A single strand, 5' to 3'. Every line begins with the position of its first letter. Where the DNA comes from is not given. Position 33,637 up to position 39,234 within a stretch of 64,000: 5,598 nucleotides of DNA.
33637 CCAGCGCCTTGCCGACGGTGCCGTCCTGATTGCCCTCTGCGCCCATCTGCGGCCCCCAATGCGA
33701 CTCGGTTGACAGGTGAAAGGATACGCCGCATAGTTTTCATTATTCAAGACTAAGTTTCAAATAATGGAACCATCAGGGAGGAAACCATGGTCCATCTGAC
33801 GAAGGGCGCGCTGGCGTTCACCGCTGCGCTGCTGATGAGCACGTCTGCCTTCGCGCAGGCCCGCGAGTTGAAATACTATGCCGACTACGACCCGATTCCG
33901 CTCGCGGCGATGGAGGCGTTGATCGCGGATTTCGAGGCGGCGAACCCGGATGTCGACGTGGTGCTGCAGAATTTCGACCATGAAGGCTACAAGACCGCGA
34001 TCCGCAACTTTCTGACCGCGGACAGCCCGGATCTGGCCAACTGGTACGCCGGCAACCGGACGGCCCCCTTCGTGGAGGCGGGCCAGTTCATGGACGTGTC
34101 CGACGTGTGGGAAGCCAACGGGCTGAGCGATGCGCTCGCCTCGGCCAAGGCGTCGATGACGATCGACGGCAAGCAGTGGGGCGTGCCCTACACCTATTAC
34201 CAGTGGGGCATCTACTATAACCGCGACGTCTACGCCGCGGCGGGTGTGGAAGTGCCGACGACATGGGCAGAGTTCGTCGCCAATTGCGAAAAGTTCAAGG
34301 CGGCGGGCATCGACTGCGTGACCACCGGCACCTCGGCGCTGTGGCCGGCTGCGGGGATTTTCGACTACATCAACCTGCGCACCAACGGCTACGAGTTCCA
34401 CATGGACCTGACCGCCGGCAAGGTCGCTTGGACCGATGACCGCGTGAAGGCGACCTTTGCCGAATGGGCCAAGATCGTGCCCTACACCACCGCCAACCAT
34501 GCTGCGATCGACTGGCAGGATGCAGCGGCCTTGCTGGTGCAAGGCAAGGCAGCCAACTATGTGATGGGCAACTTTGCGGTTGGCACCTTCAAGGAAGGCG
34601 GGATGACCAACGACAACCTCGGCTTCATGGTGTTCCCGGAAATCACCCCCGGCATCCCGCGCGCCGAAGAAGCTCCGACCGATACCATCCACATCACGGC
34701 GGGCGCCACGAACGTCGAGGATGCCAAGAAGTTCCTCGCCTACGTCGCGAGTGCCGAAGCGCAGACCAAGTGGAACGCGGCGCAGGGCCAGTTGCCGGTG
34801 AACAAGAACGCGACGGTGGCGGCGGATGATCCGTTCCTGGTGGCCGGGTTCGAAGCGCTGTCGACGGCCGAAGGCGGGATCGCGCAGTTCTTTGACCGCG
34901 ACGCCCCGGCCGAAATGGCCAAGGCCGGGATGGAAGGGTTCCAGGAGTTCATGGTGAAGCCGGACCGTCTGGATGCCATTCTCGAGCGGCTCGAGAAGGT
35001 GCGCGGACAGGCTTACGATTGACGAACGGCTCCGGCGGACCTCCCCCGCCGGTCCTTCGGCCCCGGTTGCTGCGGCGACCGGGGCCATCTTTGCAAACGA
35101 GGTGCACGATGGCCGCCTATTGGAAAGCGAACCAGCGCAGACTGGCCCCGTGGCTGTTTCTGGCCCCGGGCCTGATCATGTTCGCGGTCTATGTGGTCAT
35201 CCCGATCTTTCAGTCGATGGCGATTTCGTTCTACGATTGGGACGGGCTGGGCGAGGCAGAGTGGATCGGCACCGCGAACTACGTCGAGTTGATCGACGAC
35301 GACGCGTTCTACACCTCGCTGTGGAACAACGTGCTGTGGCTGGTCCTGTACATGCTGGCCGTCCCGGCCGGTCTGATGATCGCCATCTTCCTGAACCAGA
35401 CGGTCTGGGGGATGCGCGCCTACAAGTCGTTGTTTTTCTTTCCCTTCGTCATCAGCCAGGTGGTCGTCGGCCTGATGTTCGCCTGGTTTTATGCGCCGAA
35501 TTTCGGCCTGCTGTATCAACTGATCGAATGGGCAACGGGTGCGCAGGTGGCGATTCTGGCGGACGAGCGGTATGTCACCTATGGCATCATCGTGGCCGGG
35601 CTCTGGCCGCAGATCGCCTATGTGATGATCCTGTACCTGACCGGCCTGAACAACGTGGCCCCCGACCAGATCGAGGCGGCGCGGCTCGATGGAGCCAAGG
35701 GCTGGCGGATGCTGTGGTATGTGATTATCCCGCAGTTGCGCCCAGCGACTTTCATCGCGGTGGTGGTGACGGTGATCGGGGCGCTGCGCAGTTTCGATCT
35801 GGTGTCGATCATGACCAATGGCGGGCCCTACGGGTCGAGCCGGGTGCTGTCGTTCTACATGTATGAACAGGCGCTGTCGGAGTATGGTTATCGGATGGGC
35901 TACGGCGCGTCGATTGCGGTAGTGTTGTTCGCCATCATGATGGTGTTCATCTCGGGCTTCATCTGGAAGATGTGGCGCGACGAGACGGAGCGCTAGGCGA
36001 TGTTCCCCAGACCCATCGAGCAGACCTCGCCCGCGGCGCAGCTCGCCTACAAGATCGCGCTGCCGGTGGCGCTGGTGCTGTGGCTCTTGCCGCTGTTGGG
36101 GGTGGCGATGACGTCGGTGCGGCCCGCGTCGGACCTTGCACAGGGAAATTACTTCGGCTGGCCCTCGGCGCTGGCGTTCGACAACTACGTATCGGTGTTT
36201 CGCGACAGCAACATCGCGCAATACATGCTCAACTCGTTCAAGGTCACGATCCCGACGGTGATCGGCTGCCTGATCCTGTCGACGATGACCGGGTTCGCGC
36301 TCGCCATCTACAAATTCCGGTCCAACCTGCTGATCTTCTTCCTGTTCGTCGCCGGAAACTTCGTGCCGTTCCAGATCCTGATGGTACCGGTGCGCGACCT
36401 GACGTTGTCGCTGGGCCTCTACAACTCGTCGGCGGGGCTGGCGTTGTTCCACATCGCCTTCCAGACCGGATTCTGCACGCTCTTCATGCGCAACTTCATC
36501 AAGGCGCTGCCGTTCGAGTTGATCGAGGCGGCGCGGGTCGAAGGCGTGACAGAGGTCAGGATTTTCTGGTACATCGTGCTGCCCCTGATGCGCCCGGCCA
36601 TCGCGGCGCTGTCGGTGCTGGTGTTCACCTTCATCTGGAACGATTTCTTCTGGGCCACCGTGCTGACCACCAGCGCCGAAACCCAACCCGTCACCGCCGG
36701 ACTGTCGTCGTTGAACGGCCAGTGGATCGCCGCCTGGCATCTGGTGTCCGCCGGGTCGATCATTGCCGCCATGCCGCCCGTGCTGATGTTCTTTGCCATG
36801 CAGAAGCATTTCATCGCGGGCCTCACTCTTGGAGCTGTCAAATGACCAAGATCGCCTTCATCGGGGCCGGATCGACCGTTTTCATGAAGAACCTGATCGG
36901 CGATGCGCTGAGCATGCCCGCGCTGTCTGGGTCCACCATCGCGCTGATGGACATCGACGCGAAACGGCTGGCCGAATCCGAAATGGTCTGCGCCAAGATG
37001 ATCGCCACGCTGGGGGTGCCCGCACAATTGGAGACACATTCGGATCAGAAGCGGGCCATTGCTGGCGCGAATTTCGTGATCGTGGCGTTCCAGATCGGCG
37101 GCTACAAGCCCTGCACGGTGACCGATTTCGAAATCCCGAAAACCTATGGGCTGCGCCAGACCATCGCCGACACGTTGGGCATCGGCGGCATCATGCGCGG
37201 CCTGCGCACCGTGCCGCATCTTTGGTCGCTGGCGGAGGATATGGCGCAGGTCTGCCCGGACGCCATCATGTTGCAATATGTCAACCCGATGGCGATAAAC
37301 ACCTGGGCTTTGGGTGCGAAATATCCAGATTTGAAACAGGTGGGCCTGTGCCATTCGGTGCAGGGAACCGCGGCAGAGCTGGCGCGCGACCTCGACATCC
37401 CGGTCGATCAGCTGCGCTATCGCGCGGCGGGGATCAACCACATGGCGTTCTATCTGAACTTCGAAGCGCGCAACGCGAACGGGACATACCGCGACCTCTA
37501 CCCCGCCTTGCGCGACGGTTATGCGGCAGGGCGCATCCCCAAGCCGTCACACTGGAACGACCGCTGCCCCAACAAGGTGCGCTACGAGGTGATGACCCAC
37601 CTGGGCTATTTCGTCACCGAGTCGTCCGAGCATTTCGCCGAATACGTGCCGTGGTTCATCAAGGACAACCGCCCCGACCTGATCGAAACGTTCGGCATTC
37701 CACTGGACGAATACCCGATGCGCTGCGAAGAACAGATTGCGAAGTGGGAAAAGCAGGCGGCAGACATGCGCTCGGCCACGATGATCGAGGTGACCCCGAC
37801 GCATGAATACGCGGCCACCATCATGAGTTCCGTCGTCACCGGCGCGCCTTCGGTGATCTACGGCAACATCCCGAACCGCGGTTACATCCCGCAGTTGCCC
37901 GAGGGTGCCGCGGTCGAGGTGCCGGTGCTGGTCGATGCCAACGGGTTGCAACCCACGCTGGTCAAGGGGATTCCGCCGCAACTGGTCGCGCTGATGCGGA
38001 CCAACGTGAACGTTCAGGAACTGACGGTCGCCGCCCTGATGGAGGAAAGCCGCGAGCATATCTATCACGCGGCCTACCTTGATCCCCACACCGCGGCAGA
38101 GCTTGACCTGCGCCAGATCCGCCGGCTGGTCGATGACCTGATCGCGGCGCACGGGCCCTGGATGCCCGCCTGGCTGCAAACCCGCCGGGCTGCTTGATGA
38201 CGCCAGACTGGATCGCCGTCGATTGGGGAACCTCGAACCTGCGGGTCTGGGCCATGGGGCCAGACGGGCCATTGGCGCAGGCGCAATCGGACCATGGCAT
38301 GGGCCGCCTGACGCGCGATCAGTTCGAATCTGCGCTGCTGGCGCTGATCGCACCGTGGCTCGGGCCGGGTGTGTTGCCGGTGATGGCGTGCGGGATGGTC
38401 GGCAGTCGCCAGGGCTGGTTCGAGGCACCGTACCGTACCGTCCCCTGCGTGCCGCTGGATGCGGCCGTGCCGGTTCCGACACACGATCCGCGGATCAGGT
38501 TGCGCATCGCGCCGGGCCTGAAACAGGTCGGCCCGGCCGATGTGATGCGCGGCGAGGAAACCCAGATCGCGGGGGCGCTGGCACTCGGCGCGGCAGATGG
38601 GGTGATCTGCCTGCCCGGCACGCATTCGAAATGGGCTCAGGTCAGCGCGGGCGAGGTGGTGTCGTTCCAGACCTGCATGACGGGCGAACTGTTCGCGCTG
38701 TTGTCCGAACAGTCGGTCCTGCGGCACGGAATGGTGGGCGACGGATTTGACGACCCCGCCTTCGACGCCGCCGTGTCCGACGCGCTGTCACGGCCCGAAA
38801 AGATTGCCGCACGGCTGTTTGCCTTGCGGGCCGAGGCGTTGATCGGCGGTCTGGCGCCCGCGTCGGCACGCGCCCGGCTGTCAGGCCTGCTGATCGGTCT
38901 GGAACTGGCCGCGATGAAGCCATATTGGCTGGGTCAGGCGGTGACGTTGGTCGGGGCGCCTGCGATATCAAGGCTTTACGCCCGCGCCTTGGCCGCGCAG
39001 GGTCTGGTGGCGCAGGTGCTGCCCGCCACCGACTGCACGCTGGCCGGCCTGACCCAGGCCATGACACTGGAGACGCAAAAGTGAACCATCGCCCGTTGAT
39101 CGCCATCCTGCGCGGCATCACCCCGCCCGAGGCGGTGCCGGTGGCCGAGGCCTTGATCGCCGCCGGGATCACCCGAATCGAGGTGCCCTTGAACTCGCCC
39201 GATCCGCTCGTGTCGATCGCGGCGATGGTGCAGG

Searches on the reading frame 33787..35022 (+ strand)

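Call 40: search_protein_families(library=pfam, proteins=[window:33787-35022:+], max_evalue=0.00001)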
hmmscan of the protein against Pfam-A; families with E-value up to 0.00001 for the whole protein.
window:33787-35022:+ (411 aa): 3 families
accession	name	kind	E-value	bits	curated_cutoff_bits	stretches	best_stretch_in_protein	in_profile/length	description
PF01547.30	SBP_bac_1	-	1.6e-39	137.2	26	1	40-326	8-306/307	Bacterial extracellular solute-binding protein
PF13416.11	SBP_bac_8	-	8.2e-30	105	27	1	44-343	1-266/279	Bacterial extracellular solute-binding protein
PF13343.11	SBP_bac_6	-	4.7e-06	26.7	24.6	0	90-164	19-87/245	Bacterial extracellular solute-binding protein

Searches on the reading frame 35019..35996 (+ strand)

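Call 40: search_protein_families(library=pfam, proteins=[window:35019-35996:+], max_evalue=0.00001)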
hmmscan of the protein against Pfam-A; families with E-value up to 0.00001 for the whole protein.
window:35019-35996:+ (325 aa): 1 family
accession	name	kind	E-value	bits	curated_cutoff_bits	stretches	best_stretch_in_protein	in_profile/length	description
PF00528.27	BPD_transp_1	-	5.2e-17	62.6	26.4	1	115-315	2-174/184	Binding-protein-dependent transport system inner membrane component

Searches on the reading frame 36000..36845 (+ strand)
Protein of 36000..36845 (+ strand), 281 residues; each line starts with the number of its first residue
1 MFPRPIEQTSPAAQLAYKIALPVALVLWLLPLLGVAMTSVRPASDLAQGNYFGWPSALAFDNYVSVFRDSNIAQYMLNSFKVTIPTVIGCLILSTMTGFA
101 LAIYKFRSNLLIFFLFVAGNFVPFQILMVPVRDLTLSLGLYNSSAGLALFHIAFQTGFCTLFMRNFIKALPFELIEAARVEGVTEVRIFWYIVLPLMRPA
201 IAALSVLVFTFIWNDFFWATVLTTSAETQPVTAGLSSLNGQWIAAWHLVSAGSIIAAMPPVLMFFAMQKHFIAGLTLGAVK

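Call 40: search_protein_families(library=pfam, proteins=[window:36000-36845:+], max_evalue=0.00001)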
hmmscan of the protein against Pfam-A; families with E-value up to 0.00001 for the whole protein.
window:36000-36845:+ (281 aa): 1 family
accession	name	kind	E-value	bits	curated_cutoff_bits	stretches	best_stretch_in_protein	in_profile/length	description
PF00528.27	BPD_transp_1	-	2.6e-15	57.1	26.4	1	96-272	3-179/184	Binding-protein-dependent transport system inner membrane component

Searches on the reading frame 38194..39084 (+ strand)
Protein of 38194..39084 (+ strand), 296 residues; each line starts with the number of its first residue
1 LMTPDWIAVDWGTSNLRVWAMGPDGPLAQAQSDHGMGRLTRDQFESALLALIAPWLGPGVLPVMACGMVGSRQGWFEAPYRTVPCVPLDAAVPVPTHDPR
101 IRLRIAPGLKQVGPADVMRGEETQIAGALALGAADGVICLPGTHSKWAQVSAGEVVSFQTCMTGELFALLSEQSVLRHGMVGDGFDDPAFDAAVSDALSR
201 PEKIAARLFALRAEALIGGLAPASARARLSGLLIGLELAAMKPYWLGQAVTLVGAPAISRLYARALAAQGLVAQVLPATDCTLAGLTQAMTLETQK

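Call 40: search_protein_families(library=pfam, proteins=[window:38194-39084:+], max_evalue=0.00001)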
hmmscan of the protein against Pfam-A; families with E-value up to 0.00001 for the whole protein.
window:38194-39084:+ (296 aa): 1 family
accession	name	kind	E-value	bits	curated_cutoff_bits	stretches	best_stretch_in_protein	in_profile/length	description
PF05035.17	DGOK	-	8.3e-101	337.1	25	1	10-288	1-280/281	2-keto-3-deoxy-galactonokinase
